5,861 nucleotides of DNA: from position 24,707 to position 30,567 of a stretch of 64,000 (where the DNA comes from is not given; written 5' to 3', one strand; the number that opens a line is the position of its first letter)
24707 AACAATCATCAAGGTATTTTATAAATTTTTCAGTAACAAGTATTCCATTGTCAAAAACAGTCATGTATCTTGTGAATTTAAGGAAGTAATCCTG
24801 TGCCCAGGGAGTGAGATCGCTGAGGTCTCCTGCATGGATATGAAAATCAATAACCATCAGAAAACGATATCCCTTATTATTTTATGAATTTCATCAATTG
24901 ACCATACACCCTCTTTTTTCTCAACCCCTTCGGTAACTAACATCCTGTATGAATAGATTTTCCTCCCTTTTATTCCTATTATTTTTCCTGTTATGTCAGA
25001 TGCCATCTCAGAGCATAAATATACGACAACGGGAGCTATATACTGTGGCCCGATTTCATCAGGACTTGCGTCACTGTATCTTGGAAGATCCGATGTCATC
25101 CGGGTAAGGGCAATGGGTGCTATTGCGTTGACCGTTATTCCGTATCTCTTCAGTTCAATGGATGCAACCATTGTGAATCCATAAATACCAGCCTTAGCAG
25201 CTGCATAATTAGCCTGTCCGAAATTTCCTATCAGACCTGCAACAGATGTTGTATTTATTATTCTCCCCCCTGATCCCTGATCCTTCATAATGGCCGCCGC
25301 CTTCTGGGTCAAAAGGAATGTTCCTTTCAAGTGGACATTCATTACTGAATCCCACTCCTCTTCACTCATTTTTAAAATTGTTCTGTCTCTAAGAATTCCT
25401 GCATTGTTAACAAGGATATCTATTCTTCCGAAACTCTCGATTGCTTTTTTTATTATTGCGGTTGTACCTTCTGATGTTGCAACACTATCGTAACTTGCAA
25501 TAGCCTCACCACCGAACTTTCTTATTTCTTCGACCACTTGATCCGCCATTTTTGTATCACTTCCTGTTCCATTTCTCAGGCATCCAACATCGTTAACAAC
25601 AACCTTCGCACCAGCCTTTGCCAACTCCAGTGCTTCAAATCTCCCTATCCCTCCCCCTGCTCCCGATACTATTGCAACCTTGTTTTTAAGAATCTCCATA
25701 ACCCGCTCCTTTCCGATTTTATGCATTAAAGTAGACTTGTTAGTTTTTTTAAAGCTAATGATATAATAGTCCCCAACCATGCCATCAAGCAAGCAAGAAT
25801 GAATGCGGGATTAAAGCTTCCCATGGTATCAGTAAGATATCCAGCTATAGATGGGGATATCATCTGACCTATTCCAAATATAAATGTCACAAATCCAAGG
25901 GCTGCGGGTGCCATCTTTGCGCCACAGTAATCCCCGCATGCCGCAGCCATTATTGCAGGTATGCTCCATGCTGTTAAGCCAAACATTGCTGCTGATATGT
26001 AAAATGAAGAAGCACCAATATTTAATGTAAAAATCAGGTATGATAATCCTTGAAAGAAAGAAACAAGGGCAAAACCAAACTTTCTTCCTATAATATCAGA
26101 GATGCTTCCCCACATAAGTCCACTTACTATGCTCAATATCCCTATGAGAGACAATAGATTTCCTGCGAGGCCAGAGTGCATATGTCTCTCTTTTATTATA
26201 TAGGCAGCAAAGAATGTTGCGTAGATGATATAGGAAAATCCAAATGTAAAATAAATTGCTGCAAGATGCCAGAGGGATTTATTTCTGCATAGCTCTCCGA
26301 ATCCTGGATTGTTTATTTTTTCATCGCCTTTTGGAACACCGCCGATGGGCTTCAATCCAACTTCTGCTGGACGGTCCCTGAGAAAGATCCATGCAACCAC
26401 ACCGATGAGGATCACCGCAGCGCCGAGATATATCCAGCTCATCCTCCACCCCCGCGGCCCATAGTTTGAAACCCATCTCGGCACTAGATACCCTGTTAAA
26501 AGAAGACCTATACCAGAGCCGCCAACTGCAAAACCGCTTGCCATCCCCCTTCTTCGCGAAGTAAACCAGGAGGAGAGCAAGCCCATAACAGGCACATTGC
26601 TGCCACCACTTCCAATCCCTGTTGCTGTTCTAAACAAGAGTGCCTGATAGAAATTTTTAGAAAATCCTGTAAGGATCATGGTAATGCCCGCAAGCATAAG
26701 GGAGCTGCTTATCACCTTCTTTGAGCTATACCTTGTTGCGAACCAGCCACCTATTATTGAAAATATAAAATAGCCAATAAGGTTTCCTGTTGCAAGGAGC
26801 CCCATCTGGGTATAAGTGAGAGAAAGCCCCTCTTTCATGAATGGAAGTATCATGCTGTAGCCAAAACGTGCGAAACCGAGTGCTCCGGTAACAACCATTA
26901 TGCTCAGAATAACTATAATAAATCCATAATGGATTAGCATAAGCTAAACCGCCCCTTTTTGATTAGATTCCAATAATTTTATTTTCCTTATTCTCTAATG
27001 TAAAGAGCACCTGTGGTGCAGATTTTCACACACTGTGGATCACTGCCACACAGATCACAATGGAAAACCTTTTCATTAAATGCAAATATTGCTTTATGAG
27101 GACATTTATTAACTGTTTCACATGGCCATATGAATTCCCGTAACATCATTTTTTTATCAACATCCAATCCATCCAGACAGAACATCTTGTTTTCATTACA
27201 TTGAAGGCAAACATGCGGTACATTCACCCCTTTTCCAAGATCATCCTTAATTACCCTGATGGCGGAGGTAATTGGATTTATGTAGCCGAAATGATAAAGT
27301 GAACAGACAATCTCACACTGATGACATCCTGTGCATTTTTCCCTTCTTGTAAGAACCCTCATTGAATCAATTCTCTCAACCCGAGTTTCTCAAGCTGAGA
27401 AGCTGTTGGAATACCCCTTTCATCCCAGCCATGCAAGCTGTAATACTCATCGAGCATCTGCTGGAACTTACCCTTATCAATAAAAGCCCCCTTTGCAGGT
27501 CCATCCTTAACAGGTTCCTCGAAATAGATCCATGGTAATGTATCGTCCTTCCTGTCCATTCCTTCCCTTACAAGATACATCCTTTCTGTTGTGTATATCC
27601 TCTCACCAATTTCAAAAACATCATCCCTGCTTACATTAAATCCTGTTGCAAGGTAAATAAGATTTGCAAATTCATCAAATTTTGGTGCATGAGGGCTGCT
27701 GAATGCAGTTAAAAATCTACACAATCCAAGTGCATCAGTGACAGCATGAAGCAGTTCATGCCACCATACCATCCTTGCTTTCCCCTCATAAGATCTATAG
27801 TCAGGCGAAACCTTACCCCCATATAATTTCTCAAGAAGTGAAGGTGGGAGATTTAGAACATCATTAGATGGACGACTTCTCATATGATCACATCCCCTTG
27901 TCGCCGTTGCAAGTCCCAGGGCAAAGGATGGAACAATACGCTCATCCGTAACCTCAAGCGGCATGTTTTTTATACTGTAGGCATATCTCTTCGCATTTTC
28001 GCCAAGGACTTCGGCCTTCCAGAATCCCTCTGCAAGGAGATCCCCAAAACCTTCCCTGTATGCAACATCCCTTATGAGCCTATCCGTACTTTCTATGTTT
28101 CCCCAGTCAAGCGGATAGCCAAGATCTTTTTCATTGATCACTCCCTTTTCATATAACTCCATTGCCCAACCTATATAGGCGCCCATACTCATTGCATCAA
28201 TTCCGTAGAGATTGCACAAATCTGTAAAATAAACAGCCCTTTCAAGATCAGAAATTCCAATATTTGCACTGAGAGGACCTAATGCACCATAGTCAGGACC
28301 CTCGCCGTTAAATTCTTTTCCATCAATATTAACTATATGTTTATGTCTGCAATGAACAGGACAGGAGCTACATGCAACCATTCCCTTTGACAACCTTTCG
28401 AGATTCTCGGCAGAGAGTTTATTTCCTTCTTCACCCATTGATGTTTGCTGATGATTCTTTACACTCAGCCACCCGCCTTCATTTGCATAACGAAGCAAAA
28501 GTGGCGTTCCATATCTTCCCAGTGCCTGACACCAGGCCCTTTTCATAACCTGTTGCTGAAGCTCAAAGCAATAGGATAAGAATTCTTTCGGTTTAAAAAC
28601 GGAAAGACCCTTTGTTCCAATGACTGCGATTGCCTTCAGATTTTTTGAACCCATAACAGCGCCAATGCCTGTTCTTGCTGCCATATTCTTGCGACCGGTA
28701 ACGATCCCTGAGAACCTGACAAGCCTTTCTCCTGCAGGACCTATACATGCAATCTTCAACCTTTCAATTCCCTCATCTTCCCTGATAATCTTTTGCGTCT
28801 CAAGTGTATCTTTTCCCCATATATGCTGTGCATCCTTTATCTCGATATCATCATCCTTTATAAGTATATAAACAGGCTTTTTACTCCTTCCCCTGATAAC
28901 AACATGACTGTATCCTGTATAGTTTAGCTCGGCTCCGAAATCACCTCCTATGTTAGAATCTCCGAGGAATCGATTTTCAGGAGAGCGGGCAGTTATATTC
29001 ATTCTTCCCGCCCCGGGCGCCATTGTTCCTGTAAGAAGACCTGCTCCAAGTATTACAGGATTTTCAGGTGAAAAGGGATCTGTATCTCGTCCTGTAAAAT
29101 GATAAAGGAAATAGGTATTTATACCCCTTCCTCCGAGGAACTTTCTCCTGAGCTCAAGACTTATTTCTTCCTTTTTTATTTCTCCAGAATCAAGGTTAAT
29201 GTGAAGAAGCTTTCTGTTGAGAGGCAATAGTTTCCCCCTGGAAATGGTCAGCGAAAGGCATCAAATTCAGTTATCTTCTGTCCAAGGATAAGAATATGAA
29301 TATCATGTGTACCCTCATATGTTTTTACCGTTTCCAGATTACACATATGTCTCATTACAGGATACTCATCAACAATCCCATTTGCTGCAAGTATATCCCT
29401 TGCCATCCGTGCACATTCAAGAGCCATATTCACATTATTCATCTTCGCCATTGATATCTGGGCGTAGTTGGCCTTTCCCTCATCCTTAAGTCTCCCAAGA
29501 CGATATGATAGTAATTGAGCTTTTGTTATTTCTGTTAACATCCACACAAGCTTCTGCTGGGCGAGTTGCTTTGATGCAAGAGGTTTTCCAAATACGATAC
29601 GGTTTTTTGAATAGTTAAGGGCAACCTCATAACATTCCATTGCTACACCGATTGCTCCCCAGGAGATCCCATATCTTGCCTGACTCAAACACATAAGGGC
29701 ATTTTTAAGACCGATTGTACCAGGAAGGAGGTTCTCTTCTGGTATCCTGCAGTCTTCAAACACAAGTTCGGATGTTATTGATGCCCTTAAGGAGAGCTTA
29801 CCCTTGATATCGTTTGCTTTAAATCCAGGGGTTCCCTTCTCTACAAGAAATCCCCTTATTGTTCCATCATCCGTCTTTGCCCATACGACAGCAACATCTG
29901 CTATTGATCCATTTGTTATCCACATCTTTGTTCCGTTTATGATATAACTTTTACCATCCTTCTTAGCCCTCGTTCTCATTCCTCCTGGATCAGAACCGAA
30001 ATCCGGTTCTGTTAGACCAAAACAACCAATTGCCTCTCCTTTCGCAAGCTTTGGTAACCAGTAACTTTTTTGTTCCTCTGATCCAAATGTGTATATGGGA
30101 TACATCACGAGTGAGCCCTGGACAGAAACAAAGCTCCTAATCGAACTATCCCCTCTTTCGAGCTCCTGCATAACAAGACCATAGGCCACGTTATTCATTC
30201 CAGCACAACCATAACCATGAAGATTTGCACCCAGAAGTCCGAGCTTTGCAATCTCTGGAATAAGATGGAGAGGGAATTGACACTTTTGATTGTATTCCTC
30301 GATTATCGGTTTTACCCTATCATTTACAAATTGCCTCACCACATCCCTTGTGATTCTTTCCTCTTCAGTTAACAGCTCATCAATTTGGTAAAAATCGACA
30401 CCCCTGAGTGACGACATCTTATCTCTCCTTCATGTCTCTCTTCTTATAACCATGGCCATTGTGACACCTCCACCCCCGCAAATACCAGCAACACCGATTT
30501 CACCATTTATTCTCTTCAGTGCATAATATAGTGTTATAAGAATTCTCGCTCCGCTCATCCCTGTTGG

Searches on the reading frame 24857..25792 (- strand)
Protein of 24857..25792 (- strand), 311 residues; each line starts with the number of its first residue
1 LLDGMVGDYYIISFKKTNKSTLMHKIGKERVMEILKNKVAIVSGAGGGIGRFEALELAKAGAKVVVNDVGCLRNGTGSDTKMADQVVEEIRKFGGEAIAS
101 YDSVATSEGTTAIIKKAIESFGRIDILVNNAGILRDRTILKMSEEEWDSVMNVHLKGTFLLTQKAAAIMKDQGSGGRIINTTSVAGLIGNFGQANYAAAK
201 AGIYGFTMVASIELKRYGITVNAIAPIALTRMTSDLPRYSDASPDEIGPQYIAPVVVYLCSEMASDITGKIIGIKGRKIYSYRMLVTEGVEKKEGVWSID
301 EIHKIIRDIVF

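Call 36: search_protein_families(library=pfam, proteins=[window:24857-25792:-], max_evalue=0.000001)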
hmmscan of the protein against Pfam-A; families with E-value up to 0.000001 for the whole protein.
window:24857-25792:- (311 aa): 3 families
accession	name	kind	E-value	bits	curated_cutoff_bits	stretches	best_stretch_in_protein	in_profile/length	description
PF00106.31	adh_short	-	4.9e-47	160.4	26.6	1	38-233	1-187/195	short chain dehydrogenase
PF13561.12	adh_short_C2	-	2.2e-39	135.9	27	1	44-274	1-231/236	Enoyl-(Acyl carrier protein) reductase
PF08659.16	KR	-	6.9e-19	68.9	22.6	1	40-202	3-155/180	KR domain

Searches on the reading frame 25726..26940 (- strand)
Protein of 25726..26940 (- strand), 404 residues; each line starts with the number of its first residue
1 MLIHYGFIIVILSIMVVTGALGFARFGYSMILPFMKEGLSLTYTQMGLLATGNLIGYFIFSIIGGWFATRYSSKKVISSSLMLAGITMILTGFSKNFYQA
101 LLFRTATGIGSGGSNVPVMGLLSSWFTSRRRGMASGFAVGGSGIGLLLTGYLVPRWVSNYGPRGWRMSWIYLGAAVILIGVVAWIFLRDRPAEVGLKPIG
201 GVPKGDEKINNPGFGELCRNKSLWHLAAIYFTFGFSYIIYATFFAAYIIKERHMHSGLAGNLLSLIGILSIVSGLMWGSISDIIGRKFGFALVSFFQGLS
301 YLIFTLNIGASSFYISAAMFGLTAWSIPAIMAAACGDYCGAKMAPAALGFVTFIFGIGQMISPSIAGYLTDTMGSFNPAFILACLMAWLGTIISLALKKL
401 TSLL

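Call 36: search_protein_families(library=pfam, proteins=[window:25726-26940:-], max_evalue=0.000001)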
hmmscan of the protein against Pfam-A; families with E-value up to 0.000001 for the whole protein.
window:25726-26940:- (404 aa): 3 families
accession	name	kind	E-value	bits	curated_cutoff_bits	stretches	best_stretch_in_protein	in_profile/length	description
PF07690.21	MFS_1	-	6.2e-47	160.6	33.4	2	15-268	2-249/347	Major Facilitator Superfamily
PF06779.20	MFS_4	-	9.3e-37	127.6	26.3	1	19-394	3-363/364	Uncharacterised MFS-type transporter YbfB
PF00083.30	Sugar_tr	-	2.5e-07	30.4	22.3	0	43-187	45-191/452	Sugar (and other) transporter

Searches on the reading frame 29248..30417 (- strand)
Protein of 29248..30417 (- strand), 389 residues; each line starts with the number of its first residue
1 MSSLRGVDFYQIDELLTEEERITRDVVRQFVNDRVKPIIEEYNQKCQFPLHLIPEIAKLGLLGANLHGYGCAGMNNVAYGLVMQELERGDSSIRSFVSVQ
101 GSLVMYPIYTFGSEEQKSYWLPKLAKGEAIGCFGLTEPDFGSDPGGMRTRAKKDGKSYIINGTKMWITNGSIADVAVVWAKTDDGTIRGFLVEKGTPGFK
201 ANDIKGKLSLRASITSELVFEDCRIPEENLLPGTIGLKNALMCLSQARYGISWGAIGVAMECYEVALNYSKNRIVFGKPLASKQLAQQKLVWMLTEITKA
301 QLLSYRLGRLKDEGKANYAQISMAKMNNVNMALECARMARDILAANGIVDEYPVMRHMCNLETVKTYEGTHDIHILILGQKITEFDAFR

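Call 37: search_protein_families(library=pfam, proteins=[window:29248-30417:-], max_evalue=0.000001)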
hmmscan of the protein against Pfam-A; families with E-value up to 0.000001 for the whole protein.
window:29248-30417:- (389 aa): 4 families
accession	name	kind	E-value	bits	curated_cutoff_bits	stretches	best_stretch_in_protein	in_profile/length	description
PF02771.21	Acyl-CoA_dh_N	-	2.5e-34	118.5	22.9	1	17-128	1-113/113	Acyl-CoA dehydrogenase, N-terminal domain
PF00441.29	Acyl-CoA_dh_1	-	3e-32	112.3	22.4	1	236-382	3-149/150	Acyl-CoA dehydrogenase, C-terminal domain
PF02770.24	Acyl-CoA_dh_M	-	9.3e-26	90.3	33.3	1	132-223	1-97/97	Acyl-CoA dehydrogenase, middle domain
PF08028.16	Acyl-CoA_dh_2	-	4.7e-09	37.1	22.7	1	250-370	2-132/134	Acyl-CoA dehydrogenase, C-terminal domain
